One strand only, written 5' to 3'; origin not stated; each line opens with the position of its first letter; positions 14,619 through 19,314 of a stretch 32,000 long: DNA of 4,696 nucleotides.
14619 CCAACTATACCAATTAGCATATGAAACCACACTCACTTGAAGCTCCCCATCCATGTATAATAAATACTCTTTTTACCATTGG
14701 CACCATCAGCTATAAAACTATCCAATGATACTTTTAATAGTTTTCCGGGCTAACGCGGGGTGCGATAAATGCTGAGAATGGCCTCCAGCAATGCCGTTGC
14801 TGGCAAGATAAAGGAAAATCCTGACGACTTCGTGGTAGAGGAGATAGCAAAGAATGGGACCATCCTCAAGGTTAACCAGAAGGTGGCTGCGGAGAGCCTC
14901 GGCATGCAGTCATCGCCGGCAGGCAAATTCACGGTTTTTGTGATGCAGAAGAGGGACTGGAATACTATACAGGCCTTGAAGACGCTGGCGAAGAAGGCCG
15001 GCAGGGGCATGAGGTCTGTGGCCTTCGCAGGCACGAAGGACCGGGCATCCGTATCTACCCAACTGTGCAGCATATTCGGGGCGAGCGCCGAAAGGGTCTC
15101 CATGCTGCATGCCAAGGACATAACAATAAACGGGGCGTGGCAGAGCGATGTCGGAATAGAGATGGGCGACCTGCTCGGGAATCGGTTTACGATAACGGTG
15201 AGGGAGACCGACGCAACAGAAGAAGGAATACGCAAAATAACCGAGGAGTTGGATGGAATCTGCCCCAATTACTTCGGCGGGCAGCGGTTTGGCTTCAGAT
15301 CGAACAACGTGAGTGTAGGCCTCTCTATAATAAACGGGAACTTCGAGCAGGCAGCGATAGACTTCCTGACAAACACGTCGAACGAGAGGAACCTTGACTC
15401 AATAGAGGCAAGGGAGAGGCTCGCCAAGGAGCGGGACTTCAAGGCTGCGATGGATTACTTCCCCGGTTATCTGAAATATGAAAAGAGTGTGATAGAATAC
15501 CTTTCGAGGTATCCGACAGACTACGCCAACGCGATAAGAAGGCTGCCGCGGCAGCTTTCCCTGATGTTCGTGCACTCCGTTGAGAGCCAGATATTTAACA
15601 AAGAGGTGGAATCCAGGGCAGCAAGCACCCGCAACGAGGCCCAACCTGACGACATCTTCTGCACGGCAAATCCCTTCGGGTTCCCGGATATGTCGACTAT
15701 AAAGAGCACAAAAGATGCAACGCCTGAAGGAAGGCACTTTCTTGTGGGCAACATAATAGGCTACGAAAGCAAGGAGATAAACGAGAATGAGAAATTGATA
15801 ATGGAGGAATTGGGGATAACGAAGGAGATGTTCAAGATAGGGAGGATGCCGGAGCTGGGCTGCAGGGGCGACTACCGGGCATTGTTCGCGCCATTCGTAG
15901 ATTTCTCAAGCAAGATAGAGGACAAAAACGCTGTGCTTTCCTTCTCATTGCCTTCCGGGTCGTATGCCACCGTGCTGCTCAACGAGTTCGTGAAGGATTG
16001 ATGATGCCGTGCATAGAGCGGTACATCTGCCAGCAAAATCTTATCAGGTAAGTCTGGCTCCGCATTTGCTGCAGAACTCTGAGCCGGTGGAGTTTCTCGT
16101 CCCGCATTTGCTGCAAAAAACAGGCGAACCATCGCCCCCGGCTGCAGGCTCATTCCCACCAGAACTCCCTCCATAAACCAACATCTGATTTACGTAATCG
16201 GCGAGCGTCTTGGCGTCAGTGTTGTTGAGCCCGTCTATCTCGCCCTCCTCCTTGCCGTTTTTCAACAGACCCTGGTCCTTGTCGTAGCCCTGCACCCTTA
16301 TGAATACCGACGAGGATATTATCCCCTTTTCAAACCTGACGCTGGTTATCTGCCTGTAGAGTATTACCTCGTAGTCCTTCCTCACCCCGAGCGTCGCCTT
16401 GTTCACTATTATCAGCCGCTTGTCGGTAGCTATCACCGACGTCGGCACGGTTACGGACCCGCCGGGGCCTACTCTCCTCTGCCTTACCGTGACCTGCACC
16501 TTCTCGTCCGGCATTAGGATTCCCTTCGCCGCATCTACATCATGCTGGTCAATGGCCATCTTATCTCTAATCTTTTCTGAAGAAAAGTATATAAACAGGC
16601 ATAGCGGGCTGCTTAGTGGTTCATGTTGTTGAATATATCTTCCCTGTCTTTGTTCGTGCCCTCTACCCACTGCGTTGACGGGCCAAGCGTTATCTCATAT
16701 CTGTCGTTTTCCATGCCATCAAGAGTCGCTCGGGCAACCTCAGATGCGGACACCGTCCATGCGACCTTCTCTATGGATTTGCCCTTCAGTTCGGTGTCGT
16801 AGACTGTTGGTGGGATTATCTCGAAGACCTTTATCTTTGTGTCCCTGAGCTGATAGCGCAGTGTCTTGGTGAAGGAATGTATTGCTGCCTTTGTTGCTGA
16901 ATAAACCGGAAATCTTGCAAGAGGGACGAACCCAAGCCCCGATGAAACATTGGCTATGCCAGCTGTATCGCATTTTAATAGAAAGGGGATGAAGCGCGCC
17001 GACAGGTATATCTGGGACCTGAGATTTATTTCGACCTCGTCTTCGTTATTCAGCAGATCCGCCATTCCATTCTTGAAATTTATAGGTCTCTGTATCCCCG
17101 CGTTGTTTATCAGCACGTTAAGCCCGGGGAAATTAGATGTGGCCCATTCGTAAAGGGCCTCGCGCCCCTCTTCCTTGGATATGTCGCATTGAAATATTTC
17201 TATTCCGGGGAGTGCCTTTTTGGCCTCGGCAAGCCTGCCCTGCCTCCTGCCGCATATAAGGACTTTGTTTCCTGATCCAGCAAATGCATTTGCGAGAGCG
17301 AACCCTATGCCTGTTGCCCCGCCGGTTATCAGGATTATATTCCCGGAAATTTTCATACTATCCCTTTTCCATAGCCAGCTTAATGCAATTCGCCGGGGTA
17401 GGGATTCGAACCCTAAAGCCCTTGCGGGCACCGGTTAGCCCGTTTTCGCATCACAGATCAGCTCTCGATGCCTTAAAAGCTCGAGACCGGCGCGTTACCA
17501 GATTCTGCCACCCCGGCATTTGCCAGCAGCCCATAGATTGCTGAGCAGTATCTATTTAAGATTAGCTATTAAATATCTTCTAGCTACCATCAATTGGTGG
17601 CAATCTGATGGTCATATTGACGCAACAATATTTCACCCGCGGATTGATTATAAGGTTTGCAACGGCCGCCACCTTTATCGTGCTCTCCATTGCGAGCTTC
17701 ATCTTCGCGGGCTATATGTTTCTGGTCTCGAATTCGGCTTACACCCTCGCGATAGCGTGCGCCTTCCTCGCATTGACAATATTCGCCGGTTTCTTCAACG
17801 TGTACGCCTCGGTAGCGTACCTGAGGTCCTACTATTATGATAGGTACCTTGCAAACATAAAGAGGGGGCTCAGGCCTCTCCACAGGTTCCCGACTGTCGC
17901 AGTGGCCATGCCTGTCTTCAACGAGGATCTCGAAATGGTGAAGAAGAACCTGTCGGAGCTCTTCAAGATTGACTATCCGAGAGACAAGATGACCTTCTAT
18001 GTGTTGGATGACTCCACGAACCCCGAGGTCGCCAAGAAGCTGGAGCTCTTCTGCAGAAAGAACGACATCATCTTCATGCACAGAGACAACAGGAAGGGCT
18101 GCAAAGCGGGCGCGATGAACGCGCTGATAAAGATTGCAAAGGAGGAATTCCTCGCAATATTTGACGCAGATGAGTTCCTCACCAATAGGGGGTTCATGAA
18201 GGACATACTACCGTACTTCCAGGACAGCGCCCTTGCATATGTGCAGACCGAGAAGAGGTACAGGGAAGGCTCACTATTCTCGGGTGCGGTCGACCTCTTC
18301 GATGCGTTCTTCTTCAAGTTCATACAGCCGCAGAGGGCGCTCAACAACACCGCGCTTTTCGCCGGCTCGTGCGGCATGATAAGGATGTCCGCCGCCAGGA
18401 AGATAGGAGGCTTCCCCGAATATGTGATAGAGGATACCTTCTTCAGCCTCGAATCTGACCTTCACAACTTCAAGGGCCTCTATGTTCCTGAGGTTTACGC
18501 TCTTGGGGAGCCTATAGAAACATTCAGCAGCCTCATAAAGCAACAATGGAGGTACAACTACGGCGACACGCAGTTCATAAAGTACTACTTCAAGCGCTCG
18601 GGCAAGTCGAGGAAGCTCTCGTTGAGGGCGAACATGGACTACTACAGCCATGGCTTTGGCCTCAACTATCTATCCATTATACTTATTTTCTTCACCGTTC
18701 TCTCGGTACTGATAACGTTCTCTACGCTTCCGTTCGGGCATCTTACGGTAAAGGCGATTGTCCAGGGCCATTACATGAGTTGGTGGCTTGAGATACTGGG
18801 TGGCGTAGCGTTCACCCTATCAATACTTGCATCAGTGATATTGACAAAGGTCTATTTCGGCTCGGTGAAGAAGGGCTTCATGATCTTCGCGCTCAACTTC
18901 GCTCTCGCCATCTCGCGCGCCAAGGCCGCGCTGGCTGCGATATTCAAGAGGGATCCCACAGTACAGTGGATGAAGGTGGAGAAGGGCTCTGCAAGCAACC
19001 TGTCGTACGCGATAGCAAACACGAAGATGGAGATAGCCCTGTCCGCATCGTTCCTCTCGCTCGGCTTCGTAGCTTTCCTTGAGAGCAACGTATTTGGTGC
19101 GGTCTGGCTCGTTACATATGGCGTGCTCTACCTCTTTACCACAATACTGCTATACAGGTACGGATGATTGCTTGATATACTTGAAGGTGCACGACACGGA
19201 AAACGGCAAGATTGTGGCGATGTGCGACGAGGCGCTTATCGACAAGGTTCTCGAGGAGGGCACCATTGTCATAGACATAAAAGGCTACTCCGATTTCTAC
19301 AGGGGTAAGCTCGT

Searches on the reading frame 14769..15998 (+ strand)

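Call 103: search_protein_families(library=pfam, proteins=[window:14769-15998:+], max_evalue=0.001)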
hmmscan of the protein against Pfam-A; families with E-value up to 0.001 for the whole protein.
window:14769-15998:+ (410 aa): 1 family
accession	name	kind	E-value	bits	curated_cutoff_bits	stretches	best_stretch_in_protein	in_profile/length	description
PF01142.23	TruD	-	5.1e-100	335.7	27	1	4-407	8-412/412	tRNA pseudouridine synthase D (TruD)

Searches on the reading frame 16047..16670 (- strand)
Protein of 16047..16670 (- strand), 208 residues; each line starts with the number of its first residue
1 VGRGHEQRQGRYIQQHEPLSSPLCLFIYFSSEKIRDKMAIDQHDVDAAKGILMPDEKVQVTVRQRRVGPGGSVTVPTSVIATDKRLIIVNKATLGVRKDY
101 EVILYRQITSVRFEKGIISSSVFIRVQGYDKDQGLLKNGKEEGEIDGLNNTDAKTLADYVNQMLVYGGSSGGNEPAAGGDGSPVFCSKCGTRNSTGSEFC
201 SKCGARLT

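Call 103: search_protein_families(library=pfam, proteins=[window:16047-16670:-], max_evalue=0.001)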
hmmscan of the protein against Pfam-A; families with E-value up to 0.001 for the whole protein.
window:16047-16670:- (208 aa): 6 families
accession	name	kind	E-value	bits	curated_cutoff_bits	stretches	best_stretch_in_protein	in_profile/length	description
PF14470.12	bPH_3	-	8.4e-09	36.2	23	1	52-125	1-70/95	Bacterial PH domain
PF13240.11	Zn_Ribbon_1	-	9.7e-09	35.2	25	1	185-207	1-23/23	zinc-ribbon domain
PF13248.11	Zn_ribbon_3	-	6.7e-06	25.8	27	1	186-207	5-26/26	zinc-ribbon domain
PF24463.1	DUF7577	-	2.7e-05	24.1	28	1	183-207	2-26/27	Domain of unknown function (DUF7577)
PF12773.13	DZR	-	0.00017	22.1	27.3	1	186-207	1-22/45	Double zinc ribbon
PF08000.17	bPH_1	-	0.0008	19.8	27.7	0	78-114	42-79/122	Bacterial PH domain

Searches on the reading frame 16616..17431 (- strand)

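Call 103: search_protein_families(library=pfam, proteins=[window:16616-17431:-], max_evalue=0.001)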
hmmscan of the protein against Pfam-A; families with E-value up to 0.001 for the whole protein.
window:16616-17431:- (272 aa): 4 families
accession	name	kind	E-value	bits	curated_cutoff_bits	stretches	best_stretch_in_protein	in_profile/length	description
PF00106.31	adh_short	-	5.3e-43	147.2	26.6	1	32-221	2-192/195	short chain dehydrogenase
PF13561.12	adh_short_C2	-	9.9e-24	84.7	27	1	39-215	3-180/236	Enoyl-(Acyl carrier protein) reductase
PF08659.16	KR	-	2.7e-07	31.1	22.6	1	33-126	3-104/180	KR domain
PF23441.1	SDR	-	1.1e-06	28.7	27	1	27-237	4-220/258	SDR-like rossmann domain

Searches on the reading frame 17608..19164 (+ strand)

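Call 103: search_protein_families(library=pfam, proteins=[window:17608-19164:+], max_evalue=0.001)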
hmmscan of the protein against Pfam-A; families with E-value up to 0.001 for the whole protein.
window:17608-19164:+ (519 aa): 3 families
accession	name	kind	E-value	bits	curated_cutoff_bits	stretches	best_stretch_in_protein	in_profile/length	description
PF00535.33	Glycos_transf_2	-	1.3e-14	54.9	23.3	1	99-266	2-167/168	Glycosyl transferase family 2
PF13632.12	Glyco_trans_2_3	-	5.4e-13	49.6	27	1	184-393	4-186/198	Glycosyl transferase family group 2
PF13641.12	Glyco_tranf_2_3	-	3e-11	44.2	27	1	95-318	1-229/230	Glycosyltransferase like family 2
